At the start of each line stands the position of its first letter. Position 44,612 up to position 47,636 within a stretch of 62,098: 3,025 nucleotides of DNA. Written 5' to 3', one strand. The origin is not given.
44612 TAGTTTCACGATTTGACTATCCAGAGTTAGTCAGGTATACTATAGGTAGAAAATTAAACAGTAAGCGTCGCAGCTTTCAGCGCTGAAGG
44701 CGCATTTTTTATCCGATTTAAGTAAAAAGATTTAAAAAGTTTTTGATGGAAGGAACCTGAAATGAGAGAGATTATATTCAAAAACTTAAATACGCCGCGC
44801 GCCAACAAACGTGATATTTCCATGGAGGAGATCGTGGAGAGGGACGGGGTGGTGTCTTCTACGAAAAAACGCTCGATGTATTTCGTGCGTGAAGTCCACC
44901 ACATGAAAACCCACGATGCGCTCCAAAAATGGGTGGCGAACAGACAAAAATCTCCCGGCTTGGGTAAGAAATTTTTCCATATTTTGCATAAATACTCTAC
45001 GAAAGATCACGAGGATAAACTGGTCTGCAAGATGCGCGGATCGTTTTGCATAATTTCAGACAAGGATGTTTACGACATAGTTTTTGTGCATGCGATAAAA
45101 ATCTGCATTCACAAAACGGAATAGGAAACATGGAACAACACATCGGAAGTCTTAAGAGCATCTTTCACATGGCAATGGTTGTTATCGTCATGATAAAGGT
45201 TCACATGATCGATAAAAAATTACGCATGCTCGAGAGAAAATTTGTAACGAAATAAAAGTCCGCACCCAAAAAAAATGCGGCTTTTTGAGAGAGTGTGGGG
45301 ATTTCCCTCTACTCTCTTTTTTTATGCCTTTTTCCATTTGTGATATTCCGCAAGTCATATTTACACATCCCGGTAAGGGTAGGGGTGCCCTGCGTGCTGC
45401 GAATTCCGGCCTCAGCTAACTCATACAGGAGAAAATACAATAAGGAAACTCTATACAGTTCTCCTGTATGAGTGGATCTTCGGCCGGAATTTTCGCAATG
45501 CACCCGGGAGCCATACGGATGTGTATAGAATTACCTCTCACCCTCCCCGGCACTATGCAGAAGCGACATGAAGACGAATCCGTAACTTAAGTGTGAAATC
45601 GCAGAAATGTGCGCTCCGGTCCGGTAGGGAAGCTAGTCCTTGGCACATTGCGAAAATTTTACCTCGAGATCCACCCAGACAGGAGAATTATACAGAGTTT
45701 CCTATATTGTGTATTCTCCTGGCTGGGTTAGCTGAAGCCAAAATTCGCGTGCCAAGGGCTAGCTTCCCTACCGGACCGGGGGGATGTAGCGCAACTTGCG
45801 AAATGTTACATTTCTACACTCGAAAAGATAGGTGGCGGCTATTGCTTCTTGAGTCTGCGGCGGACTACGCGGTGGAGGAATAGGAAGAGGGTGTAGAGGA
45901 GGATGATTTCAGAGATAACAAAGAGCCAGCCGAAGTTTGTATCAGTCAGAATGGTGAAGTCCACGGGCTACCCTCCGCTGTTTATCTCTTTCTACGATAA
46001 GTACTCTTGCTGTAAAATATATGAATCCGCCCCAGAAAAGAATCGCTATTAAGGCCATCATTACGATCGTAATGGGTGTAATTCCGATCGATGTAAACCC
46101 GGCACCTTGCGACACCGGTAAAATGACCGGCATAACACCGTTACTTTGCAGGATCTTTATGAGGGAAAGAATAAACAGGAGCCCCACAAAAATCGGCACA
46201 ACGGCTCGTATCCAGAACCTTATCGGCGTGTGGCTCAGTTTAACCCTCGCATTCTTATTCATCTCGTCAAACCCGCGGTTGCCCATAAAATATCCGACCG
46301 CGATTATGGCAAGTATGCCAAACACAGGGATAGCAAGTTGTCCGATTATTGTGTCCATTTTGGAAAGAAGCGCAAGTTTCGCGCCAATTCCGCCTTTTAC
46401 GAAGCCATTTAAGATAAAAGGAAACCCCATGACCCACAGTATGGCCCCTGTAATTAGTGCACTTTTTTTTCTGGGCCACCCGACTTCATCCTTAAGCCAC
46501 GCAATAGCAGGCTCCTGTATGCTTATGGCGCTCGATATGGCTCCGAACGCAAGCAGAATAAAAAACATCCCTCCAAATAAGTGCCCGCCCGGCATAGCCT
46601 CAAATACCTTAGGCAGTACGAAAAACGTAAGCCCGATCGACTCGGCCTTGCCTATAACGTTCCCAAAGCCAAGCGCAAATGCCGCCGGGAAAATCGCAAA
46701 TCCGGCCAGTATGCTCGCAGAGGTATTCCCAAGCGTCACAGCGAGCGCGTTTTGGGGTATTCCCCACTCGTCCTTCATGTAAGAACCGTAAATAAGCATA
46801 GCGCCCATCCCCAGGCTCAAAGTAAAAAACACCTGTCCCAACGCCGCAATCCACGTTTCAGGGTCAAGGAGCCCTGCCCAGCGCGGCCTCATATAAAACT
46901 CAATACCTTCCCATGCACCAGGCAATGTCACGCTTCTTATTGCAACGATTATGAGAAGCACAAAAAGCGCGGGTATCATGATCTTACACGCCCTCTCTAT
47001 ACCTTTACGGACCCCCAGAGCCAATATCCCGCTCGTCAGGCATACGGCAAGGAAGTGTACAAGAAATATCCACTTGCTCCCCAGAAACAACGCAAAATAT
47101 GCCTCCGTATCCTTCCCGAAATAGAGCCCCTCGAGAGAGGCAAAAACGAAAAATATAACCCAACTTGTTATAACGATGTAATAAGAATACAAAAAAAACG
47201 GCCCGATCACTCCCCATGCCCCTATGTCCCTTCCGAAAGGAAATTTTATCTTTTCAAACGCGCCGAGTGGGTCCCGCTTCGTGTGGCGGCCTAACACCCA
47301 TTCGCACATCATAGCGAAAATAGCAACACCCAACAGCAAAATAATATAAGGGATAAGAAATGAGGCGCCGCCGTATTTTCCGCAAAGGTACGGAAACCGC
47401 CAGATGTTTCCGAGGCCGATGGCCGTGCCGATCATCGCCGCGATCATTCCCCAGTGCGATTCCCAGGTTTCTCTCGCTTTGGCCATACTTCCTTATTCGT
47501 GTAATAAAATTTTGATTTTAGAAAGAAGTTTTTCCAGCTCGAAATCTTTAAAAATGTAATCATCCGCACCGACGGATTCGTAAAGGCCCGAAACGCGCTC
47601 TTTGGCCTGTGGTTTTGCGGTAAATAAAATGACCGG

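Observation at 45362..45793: Two diverged, oppositely oriented ~165-185-nt long-hairpin elements with compensatory changes and conserved loops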

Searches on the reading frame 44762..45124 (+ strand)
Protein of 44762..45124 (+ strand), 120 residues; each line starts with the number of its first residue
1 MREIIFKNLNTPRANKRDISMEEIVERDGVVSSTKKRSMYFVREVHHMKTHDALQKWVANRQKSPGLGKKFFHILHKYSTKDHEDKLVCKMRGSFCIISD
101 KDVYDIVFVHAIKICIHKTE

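Call 12: search_protein_families(library=pfam, proteins=[window:44762-45124:+], max_evalue=0.001)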
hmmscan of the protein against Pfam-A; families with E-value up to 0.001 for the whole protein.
window:44762-45124:+ (120 aa): 0 families

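Call 37: find_encoding_contigs(protein=window:44762-45124:+, flank=6000, max_places=8)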
Protein window:44762-45124:+ (120 aa): 1 contig read that carries it; 1 place shown.
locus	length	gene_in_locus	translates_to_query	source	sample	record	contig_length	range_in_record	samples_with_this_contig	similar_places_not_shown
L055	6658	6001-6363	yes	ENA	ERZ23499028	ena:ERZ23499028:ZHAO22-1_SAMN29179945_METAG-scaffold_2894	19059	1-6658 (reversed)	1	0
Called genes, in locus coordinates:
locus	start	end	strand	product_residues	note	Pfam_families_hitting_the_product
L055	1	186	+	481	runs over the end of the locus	PF02878:PGM_PMM_I, PF02879:PGM_PMM_II, PF02880:PGM_PMM_III, PF00408:PGM_PMM_IV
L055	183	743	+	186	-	PF00300:His_Phos_1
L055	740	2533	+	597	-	PF00009:GTP_EFTU, PF03144:GTP_EFTU_D2, PF00679:EFG_C, PF06421:LepA_C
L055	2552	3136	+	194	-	PF10502:Peptidase_S26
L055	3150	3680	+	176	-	PF01066:CDP-OH_P_transf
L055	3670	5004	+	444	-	PF00071:Ras (faint), PF00350:Dynamin_N (faint), PF01926:MMR_HSR1, PF02421:FeoB_N, PF03193:RsgA_GTPase (faint), PF00009:GTP_EFTU, PF01926:MMR_HSR1, PF14714:KH_dom-like, +2 more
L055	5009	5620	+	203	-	PF02660:G3P_acyltransf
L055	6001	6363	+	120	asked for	-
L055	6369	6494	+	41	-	-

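Call 38: search_protein_families(library=phrogs, proteins=[window:44762-45124:+], max_evalue=0.01)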
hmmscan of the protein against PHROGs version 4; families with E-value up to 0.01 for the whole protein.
window:44762-45124:+ (120 aa): 0 families

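Call 39: search_protein_families(library=ncbifam, proteins=[window:44762-45124:+], max_evalue=0.01)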
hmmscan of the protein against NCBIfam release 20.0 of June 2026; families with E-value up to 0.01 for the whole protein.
window:44762-45124:+ (120 aa): 0 families

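Call 44: find_homologous_proteins(query=window:44762-45124:+, max_evalue=0.001)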
Query window:44762-45124:+ (120 aa): 80 proteins with E <= 0.001 among 82 candidates.
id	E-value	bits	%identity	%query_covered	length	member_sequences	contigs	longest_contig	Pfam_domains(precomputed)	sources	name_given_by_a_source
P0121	6.5e-75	267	100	100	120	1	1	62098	-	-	-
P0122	1.1e-65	237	90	100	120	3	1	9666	-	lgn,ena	-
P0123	1.9e-48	181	70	98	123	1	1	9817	-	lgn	-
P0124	2.8e-48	181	67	99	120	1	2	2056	-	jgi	-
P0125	2.6e-47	178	68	100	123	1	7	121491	-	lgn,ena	-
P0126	3.0e-47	177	63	100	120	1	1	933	-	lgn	-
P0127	3.3e-47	177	68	100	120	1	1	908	-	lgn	-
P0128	5.4e-47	177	66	100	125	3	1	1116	-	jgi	-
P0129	1.0e-46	176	68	100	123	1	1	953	-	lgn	-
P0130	9.6e-46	173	67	100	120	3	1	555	-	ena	-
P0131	1.2e-45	172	66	100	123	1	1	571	-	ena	-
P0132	7.6e-45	170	66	100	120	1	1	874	-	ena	-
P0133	1.4e-44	169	66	99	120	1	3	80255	-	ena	-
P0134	2.8e-44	168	67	99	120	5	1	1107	-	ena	-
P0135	4.5e-44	167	64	98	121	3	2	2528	-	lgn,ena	-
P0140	9.5e-43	163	63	96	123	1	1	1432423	-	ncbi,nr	ncbi:MAG: hypothetical protein JSV93_05275 [Candidatus Omnitrophota bacterium]|nr:MAG: hypothetical 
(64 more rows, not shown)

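Call 47: find_encoding_contigs(protein=P0140, flank=7000, max_places=2)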
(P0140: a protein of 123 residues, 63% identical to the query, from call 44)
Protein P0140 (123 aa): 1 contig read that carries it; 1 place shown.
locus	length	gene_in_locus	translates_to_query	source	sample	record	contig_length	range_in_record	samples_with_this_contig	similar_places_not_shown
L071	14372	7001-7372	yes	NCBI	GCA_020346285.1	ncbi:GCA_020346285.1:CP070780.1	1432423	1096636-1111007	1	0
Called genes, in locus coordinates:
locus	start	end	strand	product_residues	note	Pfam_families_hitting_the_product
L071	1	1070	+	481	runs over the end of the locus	PF02878:PGM_PMM_I, PF02879:PGM_PMM_II, PF02880:PGM_PMM_III, PF00408:PGM_PMM_IV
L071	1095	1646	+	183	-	PF00300:His_Phos_1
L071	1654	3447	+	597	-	PF00009:GTP_EFTU, PF03144:GTP_EFTU_D2, PF00679:EFG_C, PF06421:LepA_C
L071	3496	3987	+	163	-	PF10502:Peptidase_S26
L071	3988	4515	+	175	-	PF01066:CDP-OH_P_transf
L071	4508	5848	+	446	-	PF00071:Ras (faint), PF00350:Dynamin_N (faint), PF01926:MMR_HSR1, PF02421:FeoB_N, PF00009:GTP_EFTU, PF01926:MMR_HSR1, PF02421:FeoB_N (weak), PF14714:KH_dom-like, +3 more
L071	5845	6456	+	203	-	PF02660:G3P_acyltransf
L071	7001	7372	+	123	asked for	-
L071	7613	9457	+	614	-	PF00989:PAS, PF08448:PAS_4, PF13426:PAS_9, PF00990:GGDEF, PF13487:HD_5, PF01966:HD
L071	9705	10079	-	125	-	-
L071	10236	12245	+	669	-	-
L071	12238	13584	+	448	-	-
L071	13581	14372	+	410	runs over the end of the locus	PF13439:Glyco_transf_4, PF00534:Glycos_transf_1, PF13692:Glyco_trans_1_4 (weak), PF26337:Gtf3_C (weak)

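Call 48: find_encoding_contigs(protein=P0125, flank=7000, max_places=3)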
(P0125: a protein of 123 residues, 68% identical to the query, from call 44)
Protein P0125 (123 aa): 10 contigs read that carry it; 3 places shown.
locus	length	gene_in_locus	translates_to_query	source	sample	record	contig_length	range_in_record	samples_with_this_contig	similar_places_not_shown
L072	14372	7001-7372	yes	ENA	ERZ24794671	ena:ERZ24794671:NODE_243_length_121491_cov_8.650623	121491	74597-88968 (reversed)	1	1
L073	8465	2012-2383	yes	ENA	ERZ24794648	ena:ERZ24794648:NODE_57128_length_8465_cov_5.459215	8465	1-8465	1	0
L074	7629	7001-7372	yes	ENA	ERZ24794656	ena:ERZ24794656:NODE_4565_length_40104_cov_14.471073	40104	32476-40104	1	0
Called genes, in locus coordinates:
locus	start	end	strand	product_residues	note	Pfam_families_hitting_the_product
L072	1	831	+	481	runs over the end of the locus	PF02878:PGM_PMM_I, PF02879:PGM_PMM_II, PF02880:PGM_PMM_III, PF00408:PGM_PMM_IV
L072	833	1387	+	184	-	PF00300:His_Phos_1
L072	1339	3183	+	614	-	PF00009:GTP_EFTU, PF03144:GTP_EFTU_D2, PF00679:EFG_C, PF06421:LepA_C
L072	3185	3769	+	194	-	PF10502:Peptidase_S26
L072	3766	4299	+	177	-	PF01066:CDP-OH_P_transf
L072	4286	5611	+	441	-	PF00350:Dynamin_N (faint), PF01926:MMR_HSR1, PF02421:FeoB_N, PF03193:RsgA_GTPase (faint), PF00009:GTP_EFTU (weak), PF01926:MMR_HSR1, PF02421:FeoB_N (weak), PF14714:KH_dom-like, +2 more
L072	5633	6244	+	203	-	PF02660:G3P_acyltransf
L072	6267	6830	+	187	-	-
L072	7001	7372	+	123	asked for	-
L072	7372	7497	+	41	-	-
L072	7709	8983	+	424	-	-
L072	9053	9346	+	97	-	PF22600:MTPAP-like_central (weak), PF18765:Polbeta, PF01909:NTP_transf_2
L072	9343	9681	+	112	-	PF01934:HepT-like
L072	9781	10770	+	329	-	PF01210:NAD_Gly3P_dh_N, PF07479:NAD_Gly3P_dh_C, PF20618:GPD_NAD_C_bact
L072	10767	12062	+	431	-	PF03447:NAD_binding_3, PF00742:Homoserine_dh, PF13291:ACT_4 (faint), PF01842:ACT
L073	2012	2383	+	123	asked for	-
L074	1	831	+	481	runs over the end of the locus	PF02878:PGM_PMM_I, PF02879:PGM_PMM_II, PF02880:PGM_PMM_III, PF00408:PGM_PMM_IV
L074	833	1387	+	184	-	PF00300:His_Phos_1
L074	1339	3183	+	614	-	PF00009:GTP_EFTU, PF03144:GTP_EFTU_D2, PF00679:EFG_C, PF06421:LepA_C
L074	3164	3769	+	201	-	PF10502:Peptidase_S26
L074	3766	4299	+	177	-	PF01066:CDP-OH_P_transf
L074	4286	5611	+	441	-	PF00350:Dynamin_N (faint), PF01926:MMR_HSR1, PF02421:FeoB_N, PF03193:RsgA_GTPase (faint), PF00009:GTP_EFTU (weak), PF01926:MMR_HSR1, PF02421:FeoB_N (weak), PF14714:KH_dom-like, +2 more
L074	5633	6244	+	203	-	PF02660:G3P_acyltransf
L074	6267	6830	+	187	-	-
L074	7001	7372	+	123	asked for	-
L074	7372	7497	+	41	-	-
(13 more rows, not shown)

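Call 52: find_encoding_contigs(protein=P0122, flank=8000, max_places=6)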
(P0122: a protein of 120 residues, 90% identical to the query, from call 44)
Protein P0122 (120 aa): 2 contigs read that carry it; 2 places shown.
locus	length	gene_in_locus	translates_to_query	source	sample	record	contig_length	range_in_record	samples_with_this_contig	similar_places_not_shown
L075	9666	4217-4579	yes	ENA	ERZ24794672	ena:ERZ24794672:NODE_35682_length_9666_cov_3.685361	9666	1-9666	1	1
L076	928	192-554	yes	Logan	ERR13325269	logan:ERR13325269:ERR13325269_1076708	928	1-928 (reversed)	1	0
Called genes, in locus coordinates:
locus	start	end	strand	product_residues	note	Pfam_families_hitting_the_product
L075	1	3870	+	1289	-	?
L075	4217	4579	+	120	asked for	-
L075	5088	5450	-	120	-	-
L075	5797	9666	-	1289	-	?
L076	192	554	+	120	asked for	-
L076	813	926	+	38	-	?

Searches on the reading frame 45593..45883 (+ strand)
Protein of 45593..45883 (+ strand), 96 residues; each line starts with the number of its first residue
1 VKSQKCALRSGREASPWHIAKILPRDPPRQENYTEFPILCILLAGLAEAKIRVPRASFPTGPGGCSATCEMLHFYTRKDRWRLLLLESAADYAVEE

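Call 38: search_protein_families(library=phrogs, proteins=[window:45593-45883:+], max_evalue=0.01)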
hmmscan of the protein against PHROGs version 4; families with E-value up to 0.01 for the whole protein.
window:45593-45883:+ (96 aa): 0 families

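Call 39: search_protein_families(library=ncbifam, proteins=[window:45593-45883:+], max_evalue=0.01)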
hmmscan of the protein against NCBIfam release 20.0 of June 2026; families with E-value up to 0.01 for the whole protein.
window:45593-45883:+ (96 aa): 0 families

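Call 78: search_protein_representatives(protein=window:45593-45880:+)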
Query: 96 residues. Proteins with E-value up to 0.001 (for the whole library): 5; up to 1e-10: 0; up to 1e-30: 0. The best 5 are listed.
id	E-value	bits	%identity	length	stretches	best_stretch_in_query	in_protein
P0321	1.1e-06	45.0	42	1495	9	54-77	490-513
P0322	7.8e-05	39.1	31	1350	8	58-83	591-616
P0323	8.3e-05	39.0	29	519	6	36-83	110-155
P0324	3.2e-04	37.1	35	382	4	49-78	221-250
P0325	4.2e-04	36.8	40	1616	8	47-79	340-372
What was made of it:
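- spurious-ORF hits in 1.8 billion proteins (call 78)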

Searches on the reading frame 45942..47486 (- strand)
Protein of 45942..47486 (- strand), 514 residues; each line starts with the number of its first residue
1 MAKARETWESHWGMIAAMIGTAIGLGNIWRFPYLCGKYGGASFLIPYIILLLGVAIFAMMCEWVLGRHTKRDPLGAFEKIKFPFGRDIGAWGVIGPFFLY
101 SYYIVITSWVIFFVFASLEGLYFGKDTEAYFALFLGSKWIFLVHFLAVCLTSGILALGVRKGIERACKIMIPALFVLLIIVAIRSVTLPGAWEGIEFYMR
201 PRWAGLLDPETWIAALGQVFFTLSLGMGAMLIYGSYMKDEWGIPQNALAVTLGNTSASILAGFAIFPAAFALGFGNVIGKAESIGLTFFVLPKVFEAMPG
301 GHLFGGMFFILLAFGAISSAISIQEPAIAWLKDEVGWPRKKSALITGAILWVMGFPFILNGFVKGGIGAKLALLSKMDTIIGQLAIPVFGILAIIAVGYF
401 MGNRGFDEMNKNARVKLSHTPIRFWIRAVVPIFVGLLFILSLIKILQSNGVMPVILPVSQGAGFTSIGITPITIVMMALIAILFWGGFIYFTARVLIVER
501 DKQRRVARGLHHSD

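Call 12: search_protein_families(library=pfam, proteins=[window:45942-47486:-], max_evalue=0.001)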
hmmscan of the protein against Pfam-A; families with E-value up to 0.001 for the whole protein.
window:45942-47486:- (514 aa): 1 family
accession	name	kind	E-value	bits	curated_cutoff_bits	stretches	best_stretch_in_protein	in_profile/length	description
PF00209.24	SNF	-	7.1e-68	230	27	2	147-457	183-495/524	Sodium:neurotransmitter symporter family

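Call 15: find_encoding_contigs(protein=window:45942-47486:-, flank=10000, max_places=10)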
Protein window:45942-47486:- (514 aa): 1 contig read that carries it; 1 place shown.
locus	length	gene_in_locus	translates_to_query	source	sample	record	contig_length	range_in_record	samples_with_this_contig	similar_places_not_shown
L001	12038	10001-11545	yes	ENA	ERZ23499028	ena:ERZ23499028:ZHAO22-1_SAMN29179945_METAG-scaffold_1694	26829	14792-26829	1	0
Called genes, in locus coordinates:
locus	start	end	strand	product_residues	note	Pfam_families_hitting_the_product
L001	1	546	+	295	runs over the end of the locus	PF00512:HisKA, PF13581:HATPase_c_2 (faint), PF02518:HATPase_c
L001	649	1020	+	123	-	PF00072:Response_reg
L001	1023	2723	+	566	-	PF05157:MshEN, PF00437:T2SSE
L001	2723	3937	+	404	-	PF28597:T2SSF_N, PF00482:T2SSF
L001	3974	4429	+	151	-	PF07963:N_methyl, PF08334:T2SSG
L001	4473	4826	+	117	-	PF05635:23S_rRNA_IVP, PF22296:bAvd (weak)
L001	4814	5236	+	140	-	PF07963:N_methyl (faint)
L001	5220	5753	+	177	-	-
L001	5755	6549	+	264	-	PF00754:F5_F8_type_C, PF22633:F5_F8_type_C_2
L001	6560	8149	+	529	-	PF11104:PilM_2, PF06723:MreB_Mbl (weak), PF14450:FtsA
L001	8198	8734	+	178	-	PF04350:PilO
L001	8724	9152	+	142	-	-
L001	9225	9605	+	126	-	PF00072:Response_reg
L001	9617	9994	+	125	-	PF00072:Response_reg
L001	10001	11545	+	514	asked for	PF00209:SNF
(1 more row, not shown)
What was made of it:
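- On MITE: The geometry of the assembly breaks suggests another copy (calls 15, 37).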

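Call 25: find_homologous_proteins(query=window:45942-47486:-, max_evalue=1e-50)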
Query window:45942-47486:- (514 aa): 2533 proteins with E <= 1e-50 among 8000 candidates; the best 120 are listed.
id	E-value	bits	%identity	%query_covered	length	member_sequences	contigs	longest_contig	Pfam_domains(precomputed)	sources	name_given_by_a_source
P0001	0.0e+0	1061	92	100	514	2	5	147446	PF00209.25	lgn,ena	-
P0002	3.4e-291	985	85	100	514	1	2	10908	PF00209.25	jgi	-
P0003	5.0e-288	975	85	97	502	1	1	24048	PF00209.25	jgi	jgi:NSS family neurotransmitter:Na+ symporter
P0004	1.9e-286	969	82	100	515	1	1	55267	PF00209.25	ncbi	ncbi:MAG: sodium-dependent transporter [Candidatus Omnitrophota bacterium]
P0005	2.2e-286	969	82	100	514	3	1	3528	PF00209.25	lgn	-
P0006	2.2e-286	969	83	100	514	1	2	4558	PF00209.25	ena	-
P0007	1.2e-285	967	83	100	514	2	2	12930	PF00209.25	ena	-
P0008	2.1e-285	966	84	97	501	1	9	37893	PF00209.25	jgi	-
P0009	2.1e-285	966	81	100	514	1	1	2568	PF00209.25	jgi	-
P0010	1.9e-283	960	83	100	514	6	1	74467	PF00209.25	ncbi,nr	ncbi:MAG: sodium-dependent transporter [Candidatus Omnitrophica bacterium]|nr:sodium-dependent trans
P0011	2.6e-283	959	82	100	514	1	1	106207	PF00209.25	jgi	-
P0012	8.0e-283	957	82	100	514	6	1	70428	PF00209.25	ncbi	-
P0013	8.1e-283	957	82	99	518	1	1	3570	PF00209.25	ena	-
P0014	1.9e-282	956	83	100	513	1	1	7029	PF00209.25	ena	-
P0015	8.4e-282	954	81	99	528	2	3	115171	PF00209.25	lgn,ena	-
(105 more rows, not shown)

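Call 26: find_encoding_contigs(protein=P0001, flank=5000, max_places=4)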
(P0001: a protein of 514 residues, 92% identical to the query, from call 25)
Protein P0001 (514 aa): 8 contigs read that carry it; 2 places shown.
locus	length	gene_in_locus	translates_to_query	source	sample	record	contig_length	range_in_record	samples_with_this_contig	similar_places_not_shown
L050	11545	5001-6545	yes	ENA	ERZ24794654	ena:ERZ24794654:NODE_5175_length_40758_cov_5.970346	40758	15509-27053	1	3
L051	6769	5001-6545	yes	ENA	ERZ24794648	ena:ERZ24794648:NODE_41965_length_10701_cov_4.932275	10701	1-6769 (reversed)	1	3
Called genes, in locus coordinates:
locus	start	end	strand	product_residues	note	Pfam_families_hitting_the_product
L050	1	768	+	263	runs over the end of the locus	PF00754:F5_F8_type_C, PF22633:F5_F8_type_C_2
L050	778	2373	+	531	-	PF11104:PilM_2, PF06723:MreB_Mbl (weak), PF14450:FtsA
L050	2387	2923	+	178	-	PF04350:PilO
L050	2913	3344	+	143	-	-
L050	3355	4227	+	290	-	PF00072:Response_reg, PF00990:GGDEF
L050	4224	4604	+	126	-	PF00072:Response_reg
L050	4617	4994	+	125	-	PF00072:Response_reg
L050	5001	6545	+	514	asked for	PF00209:SNF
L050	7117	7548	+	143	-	PF00572:Ribosomal_L13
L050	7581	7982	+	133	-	PF00380:Ribosomal_S9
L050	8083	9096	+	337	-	PF01118:Semialdhyde_dh, PF02774:Semialdhyde_dhC, PF22698:Semialdhyde_dhC_1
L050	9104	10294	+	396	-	PF01960:ArgJ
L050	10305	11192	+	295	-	PF00696:AA_kinase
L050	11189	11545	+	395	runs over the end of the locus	PF00202:Aminotran_3, PF00155:Aminotran_1_2 (weak)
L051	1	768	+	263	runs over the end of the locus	PF00754:F5_F8_type_C, PF22633:F5_F8_type_C_2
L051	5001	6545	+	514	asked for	PF00209:SNF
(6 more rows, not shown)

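Call 27: find_encoding_contigs(protein=P0004, flank=5000, max_places=3)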
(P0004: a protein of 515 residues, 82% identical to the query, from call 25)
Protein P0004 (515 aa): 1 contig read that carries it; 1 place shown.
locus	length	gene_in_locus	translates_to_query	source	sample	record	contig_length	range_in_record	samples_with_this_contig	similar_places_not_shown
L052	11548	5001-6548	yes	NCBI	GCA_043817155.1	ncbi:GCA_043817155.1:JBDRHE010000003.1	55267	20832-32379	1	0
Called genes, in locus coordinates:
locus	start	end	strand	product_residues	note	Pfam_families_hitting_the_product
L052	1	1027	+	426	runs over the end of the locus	PF00330:Aconitase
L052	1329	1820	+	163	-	PF00694:Aconitase_C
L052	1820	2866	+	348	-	PF00180:Iso_dh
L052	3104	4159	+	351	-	PF01118:Semialdhyde_dh, PF02774:Semialdhyde_dhC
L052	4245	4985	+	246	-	PF01416:PseudoU_synth_1, PF10105:DUF2344 (weak), PF01416:PseudoU_synth_1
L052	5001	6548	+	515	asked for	PF00209:SNF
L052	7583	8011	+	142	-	PF00572:Ribosomal_L13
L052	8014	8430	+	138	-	PF00380:Ribosomal_S9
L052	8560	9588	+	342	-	PF01118:Semialdhyde_dh, PF22698:Semialdhyde_dhC_1, PF02774:Semialdhyde_dhC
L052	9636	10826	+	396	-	PF01960:ArgJ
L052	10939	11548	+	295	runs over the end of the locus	PF00696:AA_kinase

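Call 28: find_encoding_contigs(protein=P0010, flank=5000, max_places=3)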
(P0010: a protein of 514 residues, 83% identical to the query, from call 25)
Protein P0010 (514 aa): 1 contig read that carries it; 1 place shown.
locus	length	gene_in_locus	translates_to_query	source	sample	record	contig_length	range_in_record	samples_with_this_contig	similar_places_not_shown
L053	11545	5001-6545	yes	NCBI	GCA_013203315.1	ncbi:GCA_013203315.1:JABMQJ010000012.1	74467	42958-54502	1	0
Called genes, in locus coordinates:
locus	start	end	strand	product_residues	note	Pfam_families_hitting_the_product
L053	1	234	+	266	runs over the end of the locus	PF00754:F5_F8_type_C, PF22633:F5_F8_type_C_2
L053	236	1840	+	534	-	PF11104:PilM_2, PF06723:MreB_Mbl (weak), PF14450:FtsA, PF05137:PilN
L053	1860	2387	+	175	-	PF04350:PilO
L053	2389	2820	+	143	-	-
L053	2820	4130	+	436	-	PF01590:GAF, PF13185:GAF_2, PF13492:GAF_3, PF00512:HisKA, PF02518:HATPase_c, PF14501:HATPase_c_5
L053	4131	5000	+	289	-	PF00072:Response_reg, PF00990:GGDEF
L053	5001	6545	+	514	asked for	PF00209:SNF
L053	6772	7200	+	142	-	PF00572:Ribosomal_L13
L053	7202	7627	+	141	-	PF00380:Ribosomal_S9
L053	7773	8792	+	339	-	PF01118:Semialdhyde_dh, PF03435:Sacchrp_dh_NADP (weak), PF22698:Semialdhyde_dhC_1, PF02774:Semialdhyde_dhC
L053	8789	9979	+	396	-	PF01960:ArgJ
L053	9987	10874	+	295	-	PF00696:AA_kinase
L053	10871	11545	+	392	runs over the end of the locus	PF00202:Aminotran_3, PF00155:Aminotran_1_2 (weak)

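Call 29: find_encoding_contigs(protein=P0011, flank=5000, max_places=3)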
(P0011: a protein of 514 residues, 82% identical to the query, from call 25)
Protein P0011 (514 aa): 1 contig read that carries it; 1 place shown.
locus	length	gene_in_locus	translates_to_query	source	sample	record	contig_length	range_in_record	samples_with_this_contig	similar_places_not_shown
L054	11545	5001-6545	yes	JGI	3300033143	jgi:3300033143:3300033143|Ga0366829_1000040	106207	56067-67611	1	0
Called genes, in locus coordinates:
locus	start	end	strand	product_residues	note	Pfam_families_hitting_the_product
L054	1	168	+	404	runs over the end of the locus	PF13439:Glyco_transf_4, PF13579:Glyco_trans_4_4 (faint), PF00534:Glycos_transf_1, PF13692:Glyco_trans_1_4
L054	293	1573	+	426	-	PF00330:Aconitase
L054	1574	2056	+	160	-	PF00694:Aconitase_C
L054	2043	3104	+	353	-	PF00180:Iso_dh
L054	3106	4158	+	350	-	PF01118:Semialdhyde_dh, PF02774:Semialdhyde_dhC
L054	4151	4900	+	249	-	PF01416:PseudoU_synth_1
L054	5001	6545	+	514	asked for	PF00209:SNF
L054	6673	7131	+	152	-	PF00572:Ribosomal_L13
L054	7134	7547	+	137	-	PF00380:Ribosomal_S9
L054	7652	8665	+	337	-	PF01118:Semialdhyde_dh, PF05368:NmrA (faint), PF02774:Semialdhyde_dhC, PF22698:Semialdhyde_dhC_1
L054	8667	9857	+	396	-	PF01960:ArgJ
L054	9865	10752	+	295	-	PF00696:AA_kinase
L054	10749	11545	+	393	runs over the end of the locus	PF00202:Aminotran_3, PF00155:Aminotran_1_2 (weak)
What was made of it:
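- The site is a synteny junction (calls 26-29).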
